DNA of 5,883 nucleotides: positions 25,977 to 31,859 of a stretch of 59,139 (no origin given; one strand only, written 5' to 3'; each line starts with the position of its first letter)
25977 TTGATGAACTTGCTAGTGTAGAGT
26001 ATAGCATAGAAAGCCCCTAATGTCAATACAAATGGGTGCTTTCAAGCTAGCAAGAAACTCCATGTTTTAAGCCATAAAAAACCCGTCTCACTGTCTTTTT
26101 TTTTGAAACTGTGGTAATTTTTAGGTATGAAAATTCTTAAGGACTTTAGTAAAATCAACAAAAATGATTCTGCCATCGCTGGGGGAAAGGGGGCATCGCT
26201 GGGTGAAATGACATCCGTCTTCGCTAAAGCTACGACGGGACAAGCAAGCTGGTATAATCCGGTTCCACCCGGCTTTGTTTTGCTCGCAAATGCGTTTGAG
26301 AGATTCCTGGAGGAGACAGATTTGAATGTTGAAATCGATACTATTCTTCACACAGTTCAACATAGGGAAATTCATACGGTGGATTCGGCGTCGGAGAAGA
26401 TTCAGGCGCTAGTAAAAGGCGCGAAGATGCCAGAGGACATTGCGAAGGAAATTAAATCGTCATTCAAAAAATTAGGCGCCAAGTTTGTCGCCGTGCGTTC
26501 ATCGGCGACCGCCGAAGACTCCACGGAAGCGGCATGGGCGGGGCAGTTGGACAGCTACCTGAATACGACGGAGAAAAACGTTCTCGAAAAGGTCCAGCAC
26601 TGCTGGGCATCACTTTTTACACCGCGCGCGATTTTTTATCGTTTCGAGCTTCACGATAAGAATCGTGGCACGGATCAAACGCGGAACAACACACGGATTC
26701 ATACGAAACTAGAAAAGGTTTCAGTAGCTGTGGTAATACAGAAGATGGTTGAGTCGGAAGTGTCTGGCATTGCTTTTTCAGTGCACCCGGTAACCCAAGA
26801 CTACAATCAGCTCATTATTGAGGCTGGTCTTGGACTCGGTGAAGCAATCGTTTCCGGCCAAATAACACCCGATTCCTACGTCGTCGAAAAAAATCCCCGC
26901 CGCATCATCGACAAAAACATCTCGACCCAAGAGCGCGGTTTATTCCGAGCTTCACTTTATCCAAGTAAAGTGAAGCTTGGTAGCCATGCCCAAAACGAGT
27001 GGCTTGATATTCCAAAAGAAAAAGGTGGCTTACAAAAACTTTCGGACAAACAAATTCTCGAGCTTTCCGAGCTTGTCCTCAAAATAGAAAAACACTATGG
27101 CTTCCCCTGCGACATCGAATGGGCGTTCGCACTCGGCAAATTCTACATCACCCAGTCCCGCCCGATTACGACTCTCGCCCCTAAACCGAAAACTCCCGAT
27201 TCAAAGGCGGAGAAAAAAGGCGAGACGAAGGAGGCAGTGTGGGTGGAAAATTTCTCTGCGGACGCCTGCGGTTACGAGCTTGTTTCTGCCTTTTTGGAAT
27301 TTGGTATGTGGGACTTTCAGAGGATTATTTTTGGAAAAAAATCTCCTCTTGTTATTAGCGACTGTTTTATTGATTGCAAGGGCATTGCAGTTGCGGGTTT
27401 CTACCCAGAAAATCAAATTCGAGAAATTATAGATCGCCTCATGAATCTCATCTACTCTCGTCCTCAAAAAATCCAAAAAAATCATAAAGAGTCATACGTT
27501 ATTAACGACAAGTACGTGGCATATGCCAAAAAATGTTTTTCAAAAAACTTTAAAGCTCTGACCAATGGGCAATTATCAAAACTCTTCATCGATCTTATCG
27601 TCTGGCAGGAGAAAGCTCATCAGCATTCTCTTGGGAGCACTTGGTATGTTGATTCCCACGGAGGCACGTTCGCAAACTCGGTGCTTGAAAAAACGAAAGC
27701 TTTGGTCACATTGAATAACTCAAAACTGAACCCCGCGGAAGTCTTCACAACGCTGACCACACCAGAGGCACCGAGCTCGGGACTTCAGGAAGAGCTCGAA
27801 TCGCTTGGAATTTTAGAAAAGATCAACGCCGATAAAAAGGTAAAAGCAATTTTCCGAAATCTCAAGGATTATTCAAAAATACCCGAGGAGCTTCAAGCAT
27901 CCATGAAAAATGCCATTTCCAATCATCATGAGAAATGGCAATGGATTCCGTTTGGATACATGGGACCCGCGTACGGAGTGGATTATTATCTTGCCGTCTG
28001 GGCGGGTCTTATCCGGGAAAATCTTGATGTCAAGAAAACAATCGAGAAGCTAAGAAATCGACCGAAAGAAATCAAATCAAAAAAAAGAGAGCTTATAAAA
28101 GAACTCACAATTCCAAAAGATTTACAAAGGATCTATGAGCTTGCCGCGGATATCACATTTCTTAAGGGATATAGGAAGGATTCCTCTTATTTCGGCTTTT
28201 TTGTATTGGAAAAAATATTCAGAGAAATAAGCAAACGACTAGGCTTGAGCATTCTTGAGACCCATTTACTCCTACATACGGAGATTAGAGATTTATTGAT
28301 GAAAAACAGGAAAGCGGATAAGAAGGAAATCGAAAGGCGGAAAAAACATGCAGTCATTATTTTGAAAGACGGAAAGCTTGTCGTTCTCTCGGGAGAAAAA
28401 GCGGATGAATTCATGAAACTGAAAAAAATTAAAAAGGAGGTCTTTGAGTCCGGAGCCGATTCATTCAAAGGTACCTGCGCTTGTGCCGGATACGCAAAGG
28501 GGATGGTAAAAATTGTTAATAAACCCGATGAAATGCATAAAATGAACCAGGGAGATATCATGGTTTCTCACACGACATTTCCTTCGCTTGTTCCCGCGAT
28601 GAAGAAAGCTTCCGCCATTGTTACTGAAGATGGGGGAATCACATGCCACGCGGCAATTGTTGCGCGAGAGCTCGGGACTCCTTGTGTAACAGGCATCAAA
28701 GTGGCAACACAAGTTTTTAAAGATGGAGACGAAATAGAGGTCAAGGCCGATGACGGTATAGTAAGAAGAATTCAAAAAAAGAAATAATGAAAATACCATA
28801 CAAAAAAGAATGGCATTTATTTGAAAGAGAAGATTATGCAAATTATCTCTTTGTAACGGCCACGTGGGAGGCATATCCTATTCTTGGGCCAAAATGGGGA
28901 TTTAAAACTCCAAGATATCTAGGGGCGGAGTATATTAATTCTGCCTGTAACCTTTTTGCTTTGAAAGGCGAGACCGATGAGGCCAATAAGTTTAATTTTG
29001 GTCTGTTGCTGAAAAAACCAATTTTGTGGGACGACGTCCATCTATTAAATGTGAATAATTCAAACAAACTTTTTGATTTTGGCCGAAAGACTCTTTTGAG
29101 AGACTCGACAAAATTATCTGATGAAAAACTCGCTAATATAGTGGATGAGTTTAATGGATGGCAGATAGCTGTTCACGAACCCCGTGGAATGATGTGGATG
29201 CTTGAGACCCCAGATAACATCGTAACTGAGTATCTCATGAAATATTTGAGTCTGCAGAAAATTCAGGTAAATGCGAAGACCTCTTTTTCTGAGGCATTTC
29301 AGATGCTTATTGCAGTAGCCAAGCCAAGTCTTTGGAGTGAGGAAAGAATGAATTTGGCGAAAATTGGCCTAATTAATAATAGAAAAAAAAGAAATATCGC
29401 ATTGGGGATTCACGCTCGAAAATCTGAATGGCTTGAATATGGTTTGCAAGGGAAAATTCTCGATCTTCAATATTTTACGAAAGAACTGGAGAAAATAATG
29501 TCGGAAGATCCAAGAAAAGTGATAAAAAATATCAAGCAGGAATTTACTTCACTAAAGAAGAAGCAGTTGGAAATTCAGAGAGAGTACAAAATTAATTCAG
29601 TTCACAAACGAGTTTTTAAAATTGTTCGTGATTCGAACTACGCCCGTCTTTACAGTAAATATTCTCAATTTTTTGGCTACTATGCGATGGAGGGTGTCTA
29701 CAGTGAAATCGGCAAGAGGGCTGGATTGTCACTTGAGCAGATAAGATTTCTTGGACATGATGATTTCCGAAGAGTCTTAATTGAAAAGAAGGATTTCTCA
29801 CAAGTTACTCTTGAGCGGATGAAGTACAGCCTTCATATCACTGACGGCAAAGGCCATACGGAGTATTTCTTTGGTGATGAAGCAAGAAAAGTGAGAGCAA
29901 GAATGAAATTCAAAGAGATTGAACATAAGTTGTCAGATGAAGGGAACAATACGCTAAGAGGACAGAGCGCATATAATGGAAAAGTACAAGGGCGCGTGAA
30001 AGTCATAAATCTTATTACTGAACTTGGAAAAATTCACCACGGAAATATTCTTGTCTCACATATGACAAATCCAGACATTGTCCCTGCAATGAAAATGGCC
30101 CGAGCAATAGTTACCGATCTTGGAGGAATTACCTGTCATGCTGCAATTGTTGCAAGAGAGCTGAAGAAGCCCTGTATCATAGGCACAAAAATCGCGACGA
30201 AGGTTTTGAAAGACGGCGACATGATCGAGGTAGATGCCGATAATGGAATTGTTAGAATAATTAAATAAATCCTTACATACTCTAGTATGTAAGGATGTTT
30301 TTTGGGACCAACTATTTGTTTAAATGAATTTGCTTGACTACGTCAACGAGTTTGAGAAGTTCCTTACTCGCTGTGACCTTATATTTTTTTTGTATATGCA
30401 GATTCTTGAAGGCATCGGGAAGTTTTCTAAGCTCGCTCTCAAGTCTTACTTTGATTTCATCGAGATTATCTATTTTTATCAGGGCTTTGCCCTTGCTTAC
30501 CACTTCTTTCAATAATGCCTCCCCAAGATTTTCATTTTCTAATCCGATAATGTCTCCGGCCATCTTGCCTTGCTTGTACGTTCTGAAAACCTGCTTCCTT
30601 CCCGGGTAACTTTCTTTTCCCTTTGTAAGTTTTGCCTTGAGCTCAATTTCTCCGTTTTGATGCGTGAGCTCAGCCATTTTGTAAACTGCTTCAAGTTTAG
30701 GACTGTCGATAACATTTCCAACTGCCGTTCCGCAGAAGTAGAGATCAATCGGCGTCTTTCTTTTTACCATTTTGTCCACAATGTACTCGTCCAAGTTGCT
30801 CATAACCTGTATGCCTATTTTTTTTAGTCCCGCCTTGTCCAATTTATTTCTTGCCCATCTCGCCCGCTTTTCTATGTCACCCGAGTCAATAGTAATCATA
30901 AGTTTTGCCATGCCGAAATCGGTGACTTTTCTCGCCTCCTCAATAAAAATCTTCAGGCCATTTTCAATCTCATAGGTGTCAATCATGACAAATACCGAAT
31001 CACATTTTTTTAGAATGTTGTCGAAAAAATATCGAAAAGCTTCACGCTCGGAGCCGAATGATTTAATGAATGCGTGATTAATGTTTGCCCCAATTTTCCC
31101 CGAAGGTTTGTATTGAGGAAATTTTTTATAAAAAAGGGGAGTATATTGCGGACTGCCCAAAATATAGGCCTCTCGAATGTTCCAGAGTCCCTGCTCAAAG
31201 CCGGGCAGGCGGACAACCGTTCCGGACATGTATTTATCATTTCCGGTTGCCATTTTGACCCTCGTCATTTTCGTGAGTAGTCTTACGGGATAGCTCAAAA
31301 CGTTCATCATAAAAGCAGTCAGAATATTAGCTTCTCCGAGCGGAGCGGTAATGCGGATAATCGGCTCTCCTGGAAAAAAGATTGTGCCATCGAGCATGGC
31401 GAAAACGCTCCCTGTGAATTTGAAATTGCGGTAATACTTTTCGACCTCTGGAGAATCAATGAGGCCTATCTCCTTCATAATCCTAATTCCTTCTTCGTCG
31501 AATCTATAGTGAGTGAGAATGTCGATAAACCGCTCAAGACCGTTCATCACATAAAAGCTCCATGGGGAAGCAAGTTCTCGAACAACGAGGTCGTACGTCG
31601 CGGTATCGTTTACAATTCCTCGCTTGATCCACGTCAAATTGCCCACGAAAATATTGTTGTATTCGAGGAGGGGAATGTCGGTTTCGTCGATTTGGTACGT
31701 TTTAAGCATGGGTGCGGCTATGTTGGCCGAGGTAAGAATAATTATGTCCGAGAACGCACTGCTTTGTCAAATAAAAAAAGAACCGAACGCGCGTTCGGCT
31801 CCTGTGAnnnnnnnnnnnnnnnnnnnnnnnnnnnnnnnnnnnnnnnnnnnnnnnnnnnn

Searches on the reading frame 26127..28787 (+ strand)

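Call 71: search_protein_families(library=pfam, proteins=[window:26127-28787:+], max_evalue=0.001)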
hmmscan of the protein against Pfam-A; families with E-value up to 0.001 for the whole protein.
window:26127-28787:+ (886 aa): 2 families
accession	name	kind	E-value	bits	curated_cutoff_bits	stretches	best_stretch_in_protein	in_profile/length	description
PF01326.24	PPDK_N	-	3.9e-87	293.1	27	1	17-363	3-325/328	Pyruvate phosphate dikinase, AMP/ATP-binding domain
PF00391.29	PEP-utilizers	-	5e-24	84.1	23.1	1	807-877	2-72/72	PEP-utilising enzyme, mobile domain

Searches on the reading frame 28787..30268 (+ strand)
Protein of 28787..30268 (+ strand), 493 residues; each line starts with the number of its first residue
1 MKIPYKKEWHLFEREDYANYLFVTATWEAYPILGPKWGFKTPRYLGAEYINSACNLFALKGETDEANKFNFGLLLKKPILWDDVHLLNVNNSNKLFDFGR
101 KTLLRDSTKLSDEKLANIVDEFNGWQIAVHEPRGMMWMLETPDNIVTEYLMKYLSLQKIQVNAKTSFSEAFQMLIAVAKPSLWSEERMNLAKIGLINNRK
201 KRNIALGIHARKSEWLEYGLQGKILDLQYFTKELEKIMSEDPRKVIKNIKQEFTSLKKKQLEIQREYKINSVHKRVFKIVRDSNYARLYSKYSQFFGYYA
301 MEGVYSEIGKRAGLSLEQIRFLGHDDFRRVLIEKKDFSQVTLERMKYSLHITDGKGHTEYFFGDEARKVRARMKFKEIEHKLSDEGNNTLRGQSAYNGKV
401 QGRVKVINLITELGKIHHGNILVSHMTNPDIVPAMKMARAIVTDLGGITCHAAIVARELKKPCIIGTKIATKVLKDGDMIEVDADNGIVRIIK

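Call 71: search_protein_families(library=pfam, proteins=[window:28787-30268:+], max_evalue=0.001)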
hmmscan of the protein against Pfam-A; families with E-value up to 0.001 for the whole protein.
window:28787-30268:+ (493 aa): 1 family
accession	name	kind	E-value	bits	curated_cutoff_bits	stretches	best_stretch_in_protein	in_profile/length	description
PF00391.29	PEP-utilizers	-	9.7e-25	86.4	23.1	1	417-487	2-72/72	PEP-utilising enzyme, mobile domain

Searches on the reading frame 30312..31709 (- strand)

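Call 71: search_protein_families(library=pfam, proteins=[window:30312-31709:-], max_evalue=0.001)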
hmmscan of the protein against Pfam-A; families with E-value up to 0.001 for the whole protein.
window:30312-31709:- (465 aa): 2 families
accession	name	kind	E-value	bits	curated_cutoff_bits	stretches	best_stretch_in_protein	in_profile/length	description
PF17767.7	NAPRTase_N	-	2.1e-13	51.1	32.6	1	28-139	15-125/125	Nicotinate phosphoribosyltransferase (NAPRTase) N-terminal domain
PF17956.6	NAPRTase_C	-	1.1e-09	39.2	23.3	1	397-454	53-110/111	Nicotinate phosphoribosyltransferase C-terminal domain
